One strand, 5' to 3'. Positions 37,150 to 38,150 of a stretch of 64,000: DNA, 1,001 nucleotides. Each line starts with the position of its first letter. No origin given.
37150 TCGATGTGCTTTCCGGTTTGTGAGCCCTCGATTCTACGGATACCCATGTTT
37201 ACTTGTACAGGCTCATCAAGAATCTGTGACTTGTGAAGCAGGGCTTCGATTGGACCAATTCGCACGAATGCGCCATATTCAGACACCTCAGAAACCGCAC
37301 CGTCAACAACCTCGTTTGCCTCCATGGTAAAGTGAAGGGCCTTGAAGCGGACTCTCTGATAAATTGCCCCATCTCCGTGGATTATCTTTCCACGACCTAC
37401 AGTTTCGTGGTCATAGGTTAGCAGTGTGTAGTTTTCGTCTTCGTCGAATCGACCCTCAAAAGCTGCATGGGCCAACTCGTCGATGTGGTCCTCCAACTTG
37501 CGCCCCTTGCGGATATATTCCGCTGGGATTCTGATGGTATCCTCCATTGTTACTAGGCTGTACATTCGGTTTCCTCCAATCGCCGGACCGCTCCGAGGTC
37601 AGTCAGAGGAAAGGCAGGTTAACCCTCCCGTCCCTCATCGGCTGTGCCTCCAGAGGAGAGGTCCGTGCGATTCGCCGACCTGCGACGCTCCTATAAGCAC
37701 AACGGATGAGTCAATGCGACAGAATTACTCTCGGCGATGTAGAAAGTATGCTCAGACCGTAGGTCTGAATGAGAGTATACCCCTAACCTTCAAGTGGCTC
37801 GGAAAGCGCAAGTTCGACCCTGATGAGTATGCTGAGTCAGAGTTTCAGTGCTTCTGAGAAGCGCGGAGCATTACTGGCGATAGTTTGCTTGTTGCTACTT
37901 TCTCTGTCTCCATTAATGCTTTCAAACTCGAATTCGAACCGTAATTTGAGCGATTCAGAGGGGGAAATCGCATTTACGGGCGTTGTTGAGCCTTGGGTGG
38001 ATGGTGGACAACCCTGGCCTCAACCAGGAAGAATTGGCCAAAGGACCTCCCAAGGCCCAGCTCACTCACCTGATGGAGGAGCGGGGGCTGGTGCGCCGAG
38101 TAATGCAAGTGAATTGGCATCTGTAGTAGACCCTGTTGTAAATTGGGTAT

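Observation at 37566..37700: Kink-turn RNA hairpin forming the leader of the RNA-polymerase/ribosomal-protein operon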

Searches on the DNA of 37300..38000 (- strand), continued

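Call 53: search_with_rna_model(model_id=R2, sources=[window, L001, L002, L004, L006, L007, L010, L011, L012, L013, L014, L017, L018, L019, L021, L022, L023, L024, L025, L027, L028, L029, L031, L034, L035, L036, L037, L038, L039, L040, L043, L045, L046, L048, L050, L051, L052, L053, L054, L055, L057, L058, L059, L060, L061, L062, L063, L064, L065, L067, L068, L070, L071, L072, L073, L077, L080, L081, L084, L087, L090, L092, L094, L095], max_evalue=1, make_alignment=false)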
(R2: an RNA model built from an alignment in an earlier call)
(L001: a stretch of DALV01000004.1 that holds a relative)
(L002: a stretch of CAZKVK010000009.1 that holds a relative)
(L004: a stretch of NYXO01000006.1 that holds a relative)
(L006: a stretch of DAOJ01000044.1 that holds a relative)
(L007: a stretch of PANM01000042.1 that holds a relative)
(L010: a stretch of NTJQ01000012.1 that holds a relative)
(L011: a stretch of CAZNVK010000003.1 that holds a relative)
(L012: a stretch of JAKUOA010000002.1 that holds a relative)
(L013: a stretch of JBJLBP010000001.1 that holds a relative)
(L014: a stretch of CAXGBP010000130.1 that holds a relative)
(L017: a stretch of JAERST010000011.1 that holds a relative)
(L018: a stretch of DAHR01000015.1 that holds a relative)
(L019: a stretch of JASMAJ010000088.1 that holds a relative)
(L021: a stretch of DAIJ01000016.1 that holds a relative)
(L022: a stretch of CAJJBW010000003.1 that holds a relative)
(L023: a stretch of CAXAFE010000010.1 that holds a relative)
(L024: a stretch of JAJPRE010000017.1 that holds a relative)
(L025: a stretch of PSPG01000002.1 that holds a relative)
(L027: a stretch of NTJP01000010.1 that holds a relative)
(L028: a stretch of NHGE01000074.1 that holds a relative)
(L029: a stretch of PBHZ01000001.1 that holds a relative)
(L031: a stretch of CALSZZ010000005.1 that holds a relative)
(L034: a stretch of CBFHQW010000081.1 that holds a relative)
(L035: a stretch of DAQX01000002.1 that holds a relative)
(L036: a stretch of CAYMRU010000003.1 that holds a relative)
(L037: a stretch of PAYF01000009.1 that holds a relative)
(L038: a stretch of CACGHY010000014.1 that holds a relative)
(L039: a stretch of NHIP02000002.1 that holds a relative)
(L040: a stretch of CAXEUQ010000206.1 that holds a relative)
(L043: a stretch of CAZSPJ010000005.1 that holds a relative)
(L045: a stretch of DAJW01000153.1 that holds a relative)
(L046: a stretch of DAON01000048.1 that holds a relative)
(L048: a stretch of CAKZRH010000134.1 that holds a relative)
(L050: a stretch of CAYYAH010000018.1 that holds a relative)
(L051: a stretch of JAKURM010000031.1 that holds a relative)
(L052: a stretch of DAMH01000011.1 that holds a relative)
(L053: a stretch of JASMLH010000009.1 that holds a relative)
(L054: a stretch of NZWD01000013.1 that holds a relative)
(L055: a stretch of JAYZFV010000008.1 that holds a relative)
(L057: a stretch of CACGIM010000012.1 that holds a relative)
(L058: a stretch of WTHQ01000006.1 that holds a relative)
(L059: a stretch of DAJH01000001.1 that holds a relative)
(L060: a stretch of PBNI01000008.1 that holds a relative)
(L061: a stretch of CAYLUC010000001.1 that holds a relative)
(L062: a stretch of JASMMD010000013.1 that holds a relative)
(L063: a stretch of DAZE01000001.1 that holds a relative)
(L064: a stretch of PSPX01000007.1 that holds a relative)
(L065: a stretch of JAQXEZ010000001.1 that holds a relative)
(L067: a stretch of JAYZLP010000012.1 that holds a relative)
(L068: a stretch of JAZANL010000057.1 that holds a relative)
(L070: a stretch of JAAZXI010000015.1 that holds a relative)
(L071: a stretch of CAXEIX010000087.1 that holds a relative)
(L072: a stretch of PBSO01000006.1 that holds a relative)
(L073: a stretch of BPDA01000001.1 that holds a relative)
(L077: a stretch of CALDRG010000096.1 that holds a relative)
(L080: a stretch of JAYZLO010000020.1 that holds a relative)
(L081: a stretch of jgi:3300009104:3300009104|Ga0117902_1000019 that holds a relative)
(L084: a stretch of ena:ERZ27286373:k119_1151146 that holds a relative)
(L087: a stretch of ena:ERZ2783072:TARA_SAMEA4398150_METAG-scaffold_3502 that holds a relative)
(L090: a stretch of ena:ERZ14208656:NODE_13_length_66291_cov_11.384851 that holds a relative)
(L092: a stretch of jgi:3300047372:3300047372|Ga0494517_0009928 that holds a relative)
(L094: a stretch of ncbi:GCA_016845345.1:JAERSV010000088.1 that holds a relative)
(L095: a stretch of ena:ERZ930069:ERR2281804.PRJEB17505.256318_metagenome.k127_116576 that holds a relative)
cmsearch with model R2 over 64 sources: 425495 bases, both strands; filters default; matches with E-value up to 1: 79.
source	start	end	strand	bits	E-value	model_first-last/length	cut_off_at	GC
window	37571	37673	-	117.2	8.1e-28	1-103/103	no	0.62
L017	2892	2994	+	117.2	8.5e-28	1-103/103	no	0.65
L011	2892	2994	+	117.1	8.7e-28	1-103/103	no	0.67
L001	2893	2995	+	115.1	2.9e-27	1-103/103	no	0.62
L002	2893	2995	+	115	3.2e-27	1-103/103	no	0.63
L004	2893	2995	+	113.2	9.3e-27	1-103/103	no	0.61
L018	2892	2994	+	112.8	1.2e-26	1-103/103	no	0.63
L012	2893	2995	+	112.4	1.5e-26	1-103/103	no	0.63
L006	2893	2995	+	112.4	1.5e-26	1-103/103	no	0.63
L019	1693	1795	+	111.9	2e-26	1-103/103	no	0.62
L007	2893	2995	+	111.2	3.1e-26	1-103/103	no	0.62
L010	2893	2995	+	111.2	3.3e-26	1-103/103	no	0.64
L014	172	274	+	111.1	3.4e-26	1-103/103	no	0.63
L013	2892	2994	+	107.4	3.3e-25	1-103/103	no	0.62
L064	2895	2993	+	91.9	4.2e-21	1-103/103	no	0.64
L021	2895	2995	+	91.7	4.8e-21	1-103/103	no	0.61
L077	2895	2993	+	86.4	1.2e-19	1-103/103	no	0.61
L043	2895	2997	+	83.6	6.8e-19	1-103/103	no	0.61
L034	1069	1167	+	81.1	3.1e-18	1-103/103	no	0.61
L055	2899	2995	+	80.4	4.9e-18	1-103/103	no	0.67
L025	2894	2993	+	79.5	8e-18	1-103/103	no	0.71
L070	2895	2997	+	78.8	1.2e-17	1-103/103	no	0.6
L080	1468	1564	+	75.6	8.7e-17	1-103/103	no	0.66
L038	383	478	+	74.8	1.4e-16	1-103/103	no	0.7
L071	2899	2995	+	74.3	2e-16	1-103/103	no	0.66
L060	2899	2995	+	72.7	5.2e-16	1-103/103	no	0.67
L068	2899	2995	+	67.3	1.4e-14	1-103/103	no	0.67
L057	2899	2995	+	66.7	2e-14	1-103/103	no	0.65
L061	2901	2996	+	66.3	2.7e-14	1-103/103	no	0.67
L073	2899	2996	+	66.2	2.8e-14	1-103/103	no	0.62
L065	2898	2995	+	65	5.7e-14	1-103/103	no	0.65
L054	2898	3000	+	64.4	8.2e-14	1-103/103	no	0.61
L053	2901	3000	+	64.1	1e-13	1-103/103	no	0.69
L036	2901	2998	+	63.3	1.6e-13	1-103/103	no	0.57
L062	2901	2993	+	63.3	1.6e-13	1-103/103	no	0.67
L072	2901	2996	+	61.6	4.7e-13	1-103/103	no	0.67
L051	655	754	+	61.6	4.7e-13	1-103/103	no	0.69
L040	525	625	+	61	6.5e-13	1-103/103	no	0.58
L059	2900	2995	+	60.8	7.3e-13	1-103/103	no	0.67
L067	2900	2995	+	59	2.3e-12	1-103/103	no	0.67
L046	2508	2612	+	57.3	6.4e-12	1-103/103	no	0.56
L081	1396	1495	+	57.2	6.8e-12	1-103/103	no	0.7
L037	2898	3001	+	57.1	7e-12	1-103/103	no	0.59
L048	2901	2998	+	56.2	1.3e-11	1-103/103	no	0.55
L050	2897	3001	+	56.1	1.3e-11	1-103/103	no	0.56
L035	2897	3001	+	50.7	3.5e-10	1-103/103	no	0.56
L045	2900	2997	+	50.5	4.1e-10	1-103/103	no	0.54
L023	2898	2994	+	50.3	4.6e-10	1-103/103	no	0.51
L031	2893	2996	+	34.9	5.7e-06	1-103/103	no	0.48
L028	2893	2997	+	32.9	1.8e-05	1-103/103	no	0.49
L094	1406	1511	+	31.8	3.6e-05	1-103/103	no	0.59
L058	2903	2996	+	30.8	6.8e-05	1-103/103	no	0.66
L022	2895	2994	+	30.4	8.6e-05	1-103/103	no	0.49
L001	2887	2989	-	30.3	9.1e-05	1-103/103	no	0.63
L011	2886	2988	-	30.3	9.2e-05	1-103/103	no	0.68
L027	2567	2670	+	29.9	0.00012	1-103/103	no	0.52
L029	2891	2993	+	29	0.0002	1-103/103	no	0.48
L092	1456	1540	+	29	0.00021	1-103/103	no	0.49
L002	2887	2989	-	27.9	0.0004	1-103/103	no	0.64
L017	2886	2988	-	27.6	0.00048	1-103/103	no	0.66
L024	2892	3000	+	27.2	0.00063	1-103/103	no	0.43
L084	1392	1500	+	26.5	0.00095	1-103/103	no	0.58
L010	2887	2989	-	24.3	0.0035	1-103/103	no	0.66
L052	2907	2996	+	23.4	0.0064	1-103/103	no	0.58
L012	2887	2989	-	22.8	0.0092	1-103/103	no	0.65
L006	2901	2982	-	22.6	0.0099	9-90/103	no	0.66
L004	2887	2989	-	22.3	0.013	1-103/103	no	0.63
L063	2906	2992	+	22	0.015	1-103/103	no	0.61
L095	1390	1491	+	21.9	0.016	1-103/103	no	0.6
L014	166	268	-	20.6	0.034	1-103/103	no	0.64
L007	2901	2982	-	20.4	0.039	9-90/103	no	0.65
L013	2888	2986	-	20.1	0.047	1-103/103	no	0.65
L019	1687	1789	-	19.8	0.058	1-103/103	no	0.64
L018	2886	2988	-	17.8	0.19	1-103/103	no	0.65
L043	2898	2983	-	17.1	0.29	1-103/103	no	0.64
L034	1072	1157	-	17.1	0.3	1-103/103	no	0.59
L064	2898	2983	-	16.9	0.32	1-103/103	no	0.62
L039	2901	2998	+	16.2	0.5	1-103/103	no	0.67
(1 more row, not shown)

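Call 54: search_with_rna_model(model_id=R2, sources=[window, L001, L007, L011, L013, L018, L019, L021, L022, L023, L024, L025, L027, L028, L029, L031, L034, L035, L036, L037, L038, L039, L040, L043, L045, L046, L048, L050, L051, L052, L053, L054, L055, L057, L058, L059, L060, L061, L062, L063, L064, L065, L067, L068, L070, L071, L072, L073, L077, L080, L081, L084, L087, L090, L092, L094, L095], max_evalue=0.00007, make_alignment=true)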
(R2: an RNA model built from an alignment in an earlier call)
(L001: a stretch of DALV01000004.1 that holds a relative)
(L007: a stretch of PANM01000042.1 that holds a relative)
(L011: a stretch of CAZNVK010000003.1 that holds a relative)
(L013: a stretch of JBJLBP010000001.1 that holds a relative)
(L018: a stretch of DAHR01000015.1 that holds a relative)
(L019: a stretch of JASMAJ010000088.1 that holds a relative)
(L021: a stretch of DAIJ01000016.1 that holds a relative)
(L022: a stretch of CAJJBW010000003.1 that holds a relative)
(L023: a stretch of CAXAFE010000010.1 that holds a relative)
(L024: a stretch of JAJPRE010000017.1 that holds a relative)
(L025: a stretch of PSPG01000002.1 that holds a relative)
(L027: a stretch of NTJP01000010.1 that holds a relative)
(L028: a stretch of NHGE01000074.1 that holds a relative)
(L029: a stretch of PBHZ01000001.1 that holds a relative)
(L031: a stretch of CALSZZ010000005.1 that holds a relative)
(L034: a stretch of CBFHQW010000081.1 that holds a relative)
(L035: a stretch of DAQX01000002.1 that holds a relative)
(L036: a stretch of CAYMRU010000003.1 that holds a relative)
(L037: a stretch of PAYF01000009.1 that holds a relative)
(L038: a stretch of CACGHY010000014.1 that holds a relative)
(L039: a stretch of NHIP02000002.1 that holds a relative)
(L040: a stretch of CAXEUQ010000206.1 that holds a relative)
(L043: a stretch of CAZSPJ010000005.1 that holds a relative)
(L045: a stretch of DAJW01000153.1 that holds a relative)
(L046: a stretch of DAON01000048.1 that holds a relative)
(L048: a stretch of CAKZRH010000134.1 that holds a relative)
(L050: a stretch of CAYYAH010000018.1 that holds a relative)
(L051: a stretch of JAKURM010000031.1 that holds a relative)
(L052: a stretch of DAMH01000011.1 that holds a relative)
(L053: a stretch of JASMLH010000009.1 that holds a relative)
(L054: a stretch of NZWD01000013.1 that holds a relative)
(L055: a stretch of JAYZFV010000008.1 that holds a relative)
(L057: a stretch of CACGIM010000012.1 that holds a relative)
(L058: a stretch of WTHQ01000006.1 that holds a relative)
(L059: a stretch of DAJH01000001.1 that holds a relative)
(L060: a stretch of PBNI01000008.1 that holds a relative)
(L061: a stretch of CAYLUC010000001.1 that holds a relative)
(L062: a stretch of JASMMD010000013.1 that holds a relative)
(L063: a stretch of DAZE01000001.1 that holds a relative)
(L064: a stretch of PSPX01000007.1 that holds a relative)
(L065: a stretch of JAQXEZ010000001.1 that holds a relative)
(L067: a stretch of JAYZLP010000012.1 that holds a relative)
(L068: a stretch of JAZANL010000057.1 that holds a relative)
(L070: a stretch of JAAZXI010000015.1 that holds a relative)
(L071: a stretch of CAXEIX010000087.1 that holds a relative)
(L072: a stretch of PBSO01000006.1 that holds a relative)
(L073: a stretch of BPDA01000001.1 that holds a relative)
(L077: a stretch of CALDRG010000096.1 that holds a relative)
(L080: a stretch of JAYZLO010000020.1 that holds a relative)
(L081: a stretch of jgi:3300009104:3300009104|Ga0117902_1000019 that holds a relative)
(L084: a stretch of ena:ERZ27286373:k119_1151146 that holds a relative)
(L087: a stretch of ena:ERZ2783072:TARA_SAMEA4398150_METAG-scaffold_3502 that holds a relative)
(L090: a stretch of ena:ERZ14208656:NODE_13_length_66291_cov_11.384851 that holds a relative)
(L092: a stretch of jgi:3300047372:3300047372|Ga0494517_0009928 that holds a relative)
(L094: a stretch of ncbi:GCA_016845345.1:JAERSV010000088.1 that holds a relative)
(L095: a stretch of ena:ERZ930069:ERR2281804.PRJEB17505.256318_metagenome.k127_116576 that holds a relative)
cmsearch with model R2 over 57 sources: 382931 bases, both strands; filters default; matches with E-value up to 0.00007: 45.
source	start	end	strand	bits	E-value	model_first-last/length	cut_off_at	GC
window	37571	37673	-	117.2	7.2e-28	1-103/103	no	0.62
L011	2892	2994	+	117.1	7.9e-28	1-103/103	no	0.67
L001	2893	2995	+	115.1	2.6e-27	1-103/103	no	0.62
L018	2892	2994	+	112.8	1.1e-26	1-103/103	no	0.63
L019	1693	1795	+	111.9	1.8e-26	1-103/103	no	0.62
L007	2893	2995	+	111.2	2.8e-26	1-103/103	no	0.62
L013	2892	2994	+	107.4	2.9e-25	1-103/103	no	0.62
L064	2895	2993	+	91.9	3.8e-21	1-103/103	no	0.64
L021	2895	2995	+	91.7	4.3e-21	1-103/103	no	0.61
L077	2895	2993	+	86.4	1.1e-19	1-103/103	no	0.61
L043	2895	2997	+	83.6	6.1e-19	1-103/103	no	0.61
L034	1069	1167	+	81.1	2.8e-18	1-103/103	no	0.61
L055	2899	2995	+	80.4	4.4e-18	1-103/103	no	0.67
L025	2894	2993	+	79.5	7.2e-18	1-103/103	no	0.71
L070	2895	2997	+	78.8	1.1e-17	1-103/103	no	0.6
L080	1468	1564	+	75.6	7.8e-17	1-103/103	no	0.66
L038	383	478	+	74.8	1.3e-16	1-103/103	no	0.7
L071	2899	2995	+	74.3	1.8e-16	1-103/103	no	0.66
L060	2899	2995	+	72.7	4.7e-16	1-103/103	no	0.67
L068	2899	2995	+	67.3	1.3e-14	1-103/103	no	0.67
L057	2899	2995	+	66.7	1.8e-14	1-103/103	no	0.65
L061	2901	2996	+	66.3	2.4e-14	1-103/103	no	0.67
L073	2899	2996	+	66.2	2.5e-14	1-103/103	no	0.62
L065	2898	2995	+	65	5.1e-14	1-103/103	no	0.65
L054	2898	3000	+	64.4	7.4e-14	1-103/103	no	0.61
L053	2901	3000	+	64.1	9.1e-14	1-103/103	no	0.69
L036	2901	2998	+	63.3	1.5e-13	1-103/103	no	0.57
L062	2901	2993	+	63.3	1.5e-13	1-103/103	no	0.67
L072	2901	2996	+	61.6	4.2e-13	1-103/103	no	0.67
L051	655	754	+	61.6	4.2e-13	1-103/103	no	0.69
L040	525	625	+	61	5.9e-13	1-103/103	no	0.58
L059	2900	2995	+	60.8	6.6e-13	1-103/103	no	0.67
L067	2900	2995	+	59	2.1e-12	1-103/103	no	0.67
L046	2508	2612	+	57.3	5.7e-12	1-103/103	no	0.56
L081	1396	1495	+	57.2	6.1e-12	1-103/103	no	0.7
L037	2898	3001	+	57.1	6.3e-12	1-103/103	no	0.59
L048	2901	2998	+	56.2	1.1e-11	1-103/103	no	0.55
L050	2897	3001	+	56.1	1.2e-11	1-103/103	no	0.56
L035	2897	3001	+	50.7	3.2e-10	1-103/103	no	0.56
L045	2900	2997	+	50.5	3.7e-10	1-103/103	no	0.54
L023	2898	2994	+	50.3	4.2e-10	1-103/103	no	0.51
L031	2893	2996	+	34.9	5.1e-06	1-103/103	no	0.48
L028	2893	2997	+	32.9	1.7e-05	1-103/103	no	0.49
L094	1406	1511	+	31.8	3.2e-05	1-103/103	no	0.59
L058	2903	2996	+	30.8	6.1e-05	1-103/103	no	0.66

Alignment A6: 45 matches aligned to the model, 126 columns, each read 5' to 3' on its own strand. Consensus structure (alignment columns), stored with it:
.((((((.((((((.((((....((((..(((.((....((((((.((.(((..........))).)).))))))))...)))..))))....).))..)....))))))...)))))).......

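Call 68: search_with_rna_model(model_id=R2, sources=[L099, L100, L101, L102, L103, L104, L105, L106, L107, L108, L109, L110, L111, L112, L113, L114, L115, L116, L117, L118, L119, L120, L121, L122, L123, L124, L125, L126, L127, L128, L129, L130, L131, L132, L133, L134, L135, L136, L137, L138, L139, L140, L141, L142, L143, L144, L145, L146, L147, L148, L149, L150, L151, L152, L153, L154, L155, L156, L157, L158, L159, L160, L161, L162, L163, L164, L165, L166, L167, L168, L169, L170, L171, L172, L173, L174, L175, L176, L177, L178], max_evalue=1)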
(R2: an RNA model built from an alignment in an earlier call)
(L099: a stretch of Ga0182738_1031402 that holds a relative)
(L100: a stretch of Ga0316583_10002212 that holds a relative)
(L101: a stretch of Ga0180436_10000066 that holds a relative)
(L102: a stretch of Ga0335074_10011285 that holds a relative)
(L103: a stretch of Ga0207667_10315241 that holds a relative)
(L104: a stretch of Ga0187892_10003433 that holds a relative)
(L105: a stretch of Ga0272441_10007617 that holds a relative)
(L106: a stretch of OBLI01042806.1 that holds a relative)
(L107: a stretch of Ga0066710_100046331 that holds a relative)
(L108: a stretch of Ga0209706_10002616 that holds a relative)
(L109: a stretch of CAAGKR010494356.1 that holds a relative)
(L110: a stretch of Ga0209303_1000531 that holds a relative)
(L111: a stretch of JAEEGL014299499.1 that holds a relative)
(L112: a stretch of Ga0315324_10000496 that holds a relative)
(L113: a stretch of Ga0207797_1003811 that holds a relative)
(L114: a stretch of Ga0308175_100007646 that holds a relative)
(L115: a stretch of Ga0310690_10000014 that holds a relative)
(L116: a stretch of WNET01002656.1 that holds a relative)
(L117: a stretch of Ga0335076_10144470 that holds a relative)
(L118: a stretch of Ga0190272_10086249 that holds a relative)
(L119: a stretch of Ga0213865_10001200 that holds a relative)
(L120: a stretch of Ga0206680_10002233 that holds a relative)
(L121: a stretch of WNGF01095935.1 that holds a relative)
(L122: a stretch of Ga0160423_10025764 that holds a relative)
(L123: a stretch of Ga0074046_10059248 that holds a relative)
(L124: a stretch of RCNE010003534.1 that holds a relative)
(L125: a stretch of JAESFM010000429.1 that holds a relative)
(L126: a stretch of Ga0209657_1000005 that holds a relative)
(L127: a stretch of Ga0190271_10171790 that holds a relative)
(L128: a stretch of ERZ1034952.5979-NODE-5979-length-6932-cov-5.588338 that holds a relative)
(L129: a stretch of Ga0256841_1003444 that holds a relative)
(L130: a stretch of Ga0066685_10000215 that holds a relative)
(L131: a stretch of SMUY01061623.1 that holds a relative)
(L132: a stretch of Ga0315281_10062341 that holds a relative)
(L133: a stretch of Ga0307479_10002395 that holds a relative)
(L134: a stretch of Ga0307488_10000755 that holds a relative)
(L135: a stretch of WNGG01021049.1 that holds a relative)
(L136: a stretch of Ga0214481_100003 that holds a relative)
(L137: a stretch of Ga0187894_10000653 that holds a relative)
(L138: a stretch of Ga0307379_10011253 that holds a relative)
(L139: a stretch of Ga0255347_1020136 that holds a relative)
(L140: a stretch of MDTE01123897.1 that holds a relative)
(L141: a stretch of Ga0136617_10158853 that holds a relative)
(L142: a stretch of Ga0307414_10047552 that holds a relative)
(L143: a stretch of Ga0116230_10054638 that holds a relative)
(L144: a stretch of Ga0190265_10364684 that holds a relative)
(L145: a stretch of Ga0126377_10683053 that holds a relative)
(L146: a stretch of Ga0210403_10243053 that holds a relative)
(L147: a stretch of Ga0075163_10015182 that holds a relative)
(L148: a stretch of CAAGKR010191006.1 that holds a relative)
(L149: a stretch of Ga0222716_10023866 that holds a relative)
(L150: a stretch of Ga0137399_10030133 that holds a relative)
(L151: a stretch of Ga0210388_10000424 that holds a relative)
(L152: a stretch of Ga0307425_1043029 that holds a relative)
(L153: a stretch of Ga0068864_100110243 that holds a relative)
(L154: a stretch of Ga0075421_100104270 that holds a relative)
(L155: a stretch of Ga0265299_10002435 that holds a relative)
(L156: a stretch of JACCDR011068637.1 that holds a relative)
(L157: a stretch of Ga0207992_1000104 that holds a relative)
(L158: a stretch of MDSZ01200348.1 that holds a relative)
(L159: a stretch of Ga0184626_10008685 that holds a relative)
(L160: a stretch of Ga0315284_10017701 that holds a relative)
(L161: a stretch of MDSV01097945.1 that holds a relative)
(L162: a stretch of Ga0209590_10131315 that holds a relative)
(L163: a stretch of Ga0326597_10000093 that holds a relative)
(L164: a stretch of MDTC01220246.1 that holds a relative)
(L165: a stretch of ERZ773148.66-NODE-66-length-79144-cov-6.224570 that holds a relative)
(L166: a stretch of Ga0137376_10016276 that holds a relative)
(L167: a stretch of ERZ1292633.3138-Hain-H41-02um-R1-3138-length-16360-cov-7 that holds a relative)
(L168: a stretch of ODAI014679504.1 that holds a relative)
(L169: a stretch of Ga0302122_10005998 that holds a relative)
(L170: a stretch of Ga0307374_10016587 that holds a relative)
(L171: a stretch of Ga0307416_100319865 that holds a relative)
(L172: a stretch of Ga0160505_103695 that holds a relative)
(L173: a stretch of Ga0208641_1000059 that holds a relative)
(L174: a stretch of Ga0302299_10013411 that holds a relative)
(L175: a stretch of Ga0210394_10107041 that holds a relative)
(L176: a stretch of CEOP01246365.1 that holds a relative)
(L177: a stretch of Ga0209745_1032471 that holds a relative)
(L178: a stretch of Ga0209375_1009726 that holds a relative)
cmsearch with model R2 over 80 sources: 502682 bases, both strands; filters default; matches with E-value up to 1: 10.
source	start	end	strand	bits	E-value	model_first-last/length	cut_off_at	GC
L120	331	429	+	86.3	1.5e-19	1-103/103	no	0.72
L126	1959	2058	-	83.5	8.7e-19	1-103/103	no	0.61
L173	7279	7375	+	70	3.2e-15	1-103/103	no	0.67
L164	5377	5468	-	68.4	8.5e-15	1-103/103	no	0.65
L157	10874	10971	-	65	6.7e-14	1-103/103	no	0.65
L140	7322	7414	+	22.1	0.017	1-103/103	no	0.51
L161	8808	8904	+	21.4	0.025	1-103/103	no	0.66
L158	92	199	+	20.7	0.037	1-103/103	no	0.64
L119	2325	2425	-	18.9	0.12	1-103/103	no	0.61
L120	326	426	-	17.9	0.21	1-103/103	no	0.73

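Call 73: search_with_rna_model(model_id=R2, sources=[L179, L180, L181, L182, L183, L184, L185, L186, L187, L188, L189, L190, L191, L192, L193, L194, L195, L196, L197, L198, L199, L200, L201, L202, L203, L204, L205, L206, L207, L208, L209, L210, L211, L212, L213, L214, L215, L216, L217, L218], max_evalue=1)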
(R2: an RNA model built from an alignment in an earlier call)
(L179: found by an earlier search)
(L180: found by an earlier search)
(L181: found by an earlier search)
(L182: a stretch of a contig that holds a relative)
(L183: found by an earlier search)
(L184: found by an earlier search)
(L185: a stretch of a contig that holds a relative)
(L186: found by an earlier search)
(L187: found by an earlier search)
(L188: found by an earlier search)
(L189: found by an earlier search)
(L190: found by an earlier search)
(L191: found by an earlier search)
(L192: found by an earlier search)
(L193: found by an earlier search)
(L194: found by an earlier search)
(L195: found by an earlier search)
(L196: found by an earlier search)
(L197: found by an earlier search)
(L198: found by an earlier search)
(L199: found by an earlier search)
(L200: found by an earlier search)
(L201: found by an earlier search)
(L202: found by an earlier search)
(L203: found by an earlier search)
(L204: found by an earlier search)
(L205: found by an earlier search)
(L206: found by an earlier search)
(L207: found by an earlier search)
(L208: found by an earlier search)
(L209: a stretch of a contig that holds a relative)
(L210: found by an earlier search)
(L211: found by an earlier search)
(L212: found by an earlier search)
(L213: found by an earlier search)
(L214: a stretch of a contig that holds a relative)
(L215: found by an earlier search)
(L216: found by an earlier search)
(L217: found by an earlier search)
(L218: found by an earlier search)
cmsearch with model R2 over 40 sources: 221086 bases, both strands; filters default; matches with E-value up to 1: 4.
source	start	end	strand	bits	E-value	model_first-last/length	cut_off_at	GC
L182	3358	3456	+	81.7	1.1e-18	1-103/103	no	0.65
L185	5751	5851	+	79.3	4.7e-18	1-103/103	no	0.6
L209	3416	3512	-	75.8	4.1e-17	1-103/103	no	0.68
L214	897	1005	+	21.2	0.013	1-103/103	no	0.62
